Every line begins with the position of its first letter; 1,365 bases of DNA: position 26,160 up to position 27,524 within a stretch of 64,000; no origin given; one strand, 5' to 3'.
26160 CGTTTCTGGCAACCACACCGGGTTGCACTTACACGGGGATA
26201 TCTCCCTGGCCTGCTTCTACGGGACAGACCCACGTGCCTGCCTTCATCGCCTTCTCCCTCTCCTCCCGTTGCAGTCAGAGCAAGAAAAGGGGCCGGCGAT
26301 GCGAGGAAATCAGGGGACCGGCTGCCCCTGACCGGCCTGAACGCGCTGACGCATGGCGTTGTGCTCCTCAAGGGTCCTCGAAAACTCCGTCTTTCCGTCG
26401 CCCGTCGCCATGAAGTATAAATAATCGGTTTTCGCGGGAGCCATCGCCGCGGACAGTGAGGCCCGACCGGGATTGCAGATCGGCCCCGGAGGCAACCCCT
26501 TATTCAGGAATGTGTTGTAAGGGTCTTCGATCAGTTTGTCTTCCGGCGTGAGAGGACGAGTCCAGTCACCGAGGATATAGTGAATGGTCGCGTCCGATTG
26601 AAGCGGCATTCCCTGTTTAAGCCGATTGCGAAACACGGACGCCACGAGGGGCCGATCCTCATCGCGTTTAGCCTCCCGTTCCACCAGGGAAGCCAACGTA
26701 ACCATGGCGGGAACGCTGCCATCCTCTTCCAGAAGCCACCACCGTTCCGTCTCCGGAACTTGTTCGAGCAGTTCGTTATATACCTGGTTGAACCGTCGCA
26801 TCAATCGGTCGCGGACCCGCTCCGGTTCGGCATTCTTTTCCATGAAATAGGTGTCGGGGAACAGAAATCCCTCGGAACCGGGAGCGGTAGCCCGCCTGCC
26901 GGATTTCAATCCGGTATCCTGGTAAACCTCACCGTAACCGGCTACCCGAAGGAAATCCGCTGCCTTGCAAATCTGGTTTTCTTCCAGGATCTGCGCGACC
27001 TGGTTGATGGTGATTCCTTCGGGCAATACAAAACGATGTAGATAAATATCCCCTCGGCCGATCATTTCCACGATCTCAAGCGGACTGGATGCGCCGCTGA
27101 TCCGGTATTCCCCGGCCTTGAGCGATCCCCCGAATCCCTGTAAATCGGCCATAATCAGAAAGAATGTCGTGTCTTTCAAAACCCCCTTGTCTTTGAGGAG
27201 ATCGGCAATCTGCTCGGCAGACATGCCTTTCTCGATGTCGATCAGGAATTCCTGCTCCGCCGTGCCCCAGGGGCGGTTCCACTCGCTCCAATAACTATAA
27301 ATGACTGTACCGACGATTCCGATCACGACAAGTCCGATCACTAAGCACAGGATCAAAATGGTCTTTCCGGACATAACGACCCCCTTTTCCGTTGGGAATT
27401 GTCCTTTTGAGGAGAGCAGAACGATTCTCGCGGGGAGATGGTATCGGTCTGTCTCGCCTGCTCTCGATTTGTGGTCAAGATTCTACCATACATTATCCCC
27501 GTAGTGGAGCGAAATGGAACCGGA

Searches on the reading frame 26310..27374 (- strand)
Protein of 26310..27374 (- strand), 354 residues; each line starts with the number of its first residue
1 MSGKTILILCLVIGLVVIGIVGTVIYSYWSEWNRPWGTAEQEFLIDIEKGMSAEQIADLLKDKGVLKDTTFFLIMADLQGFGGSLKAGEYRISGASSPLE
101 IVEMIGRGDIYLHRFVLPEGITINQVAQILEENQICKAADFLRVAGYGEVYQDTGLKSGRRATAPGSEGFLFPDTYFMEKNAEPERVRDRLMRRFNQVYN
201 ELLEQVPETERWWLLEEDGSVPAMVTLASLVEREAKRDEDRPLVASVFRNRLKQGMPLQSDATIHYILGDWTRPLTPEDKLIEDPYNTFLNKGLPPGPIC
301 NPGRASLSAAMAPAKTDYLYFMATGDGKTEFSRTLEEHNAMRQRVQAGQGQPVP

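Call 60: search_protein_families(library=pfam, proteins=[window:26310-27374:-], max_evalue=0.0001)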
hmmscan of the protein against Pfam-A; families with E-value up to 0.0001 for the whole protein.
window:26310-27374:- (354 aa): 1 family
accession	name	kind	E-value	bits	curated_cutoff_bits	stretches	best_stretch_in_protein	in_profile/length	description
PF02618.21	YceG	-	4.3e-84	282.7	32.4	1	45-343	1-274/275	YceG-like family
